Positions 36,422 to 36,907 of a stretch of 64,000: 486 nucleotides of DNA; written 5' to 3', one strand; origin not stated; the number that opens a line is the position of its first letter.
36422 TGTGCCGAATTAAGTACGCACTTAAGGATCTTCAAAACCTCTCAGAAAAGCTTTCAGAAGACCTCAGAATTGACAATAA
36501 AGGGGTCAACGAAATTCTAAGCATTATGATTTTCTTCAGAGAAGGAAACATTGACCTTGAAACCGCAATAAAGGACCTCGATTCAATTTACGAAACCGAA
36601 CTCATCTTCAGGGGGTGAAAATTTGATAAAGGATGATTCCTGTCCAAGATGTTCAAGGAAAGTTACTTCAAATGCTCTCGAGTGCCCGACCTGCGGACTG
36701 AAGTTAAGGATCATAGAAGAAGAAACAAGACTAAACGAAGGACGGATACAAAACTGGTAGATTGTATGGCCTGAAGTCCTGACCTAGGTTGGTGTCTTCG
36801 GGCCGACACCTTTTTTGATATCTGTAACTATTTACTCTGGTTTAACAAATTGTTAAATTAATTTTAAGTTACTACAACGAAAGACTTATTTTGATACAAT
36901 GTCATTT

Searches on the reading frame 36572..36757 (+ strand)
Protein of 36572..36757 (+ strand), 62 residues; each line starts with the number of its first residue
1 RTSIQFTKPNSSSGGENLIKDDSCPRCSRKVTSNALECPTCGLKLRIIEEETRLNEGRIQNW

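Call 38: search_protein_families(library=pfam, proteins=[window:36572-36757:+], max_evalue=0.001)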
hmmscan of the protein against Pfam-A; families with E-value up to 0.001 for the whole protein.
window:36572-36757:+ (62 aa): 3 families
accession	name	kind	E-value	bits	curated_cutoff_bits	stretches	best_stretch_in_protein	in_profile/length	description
PF12773.13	DZR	-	0.00017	22.1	27.3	1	22-42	25-45/45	Double zinc ribbon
PF10571.15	UPF0547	-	0.00033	21.2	29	1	23-42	2-21/26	Uncharacterised protein family UPF0547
PF13240.11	Zn_Ribbon_1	-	0.00064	19.9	25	1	24-44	2-22/23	zinc-ribbon domain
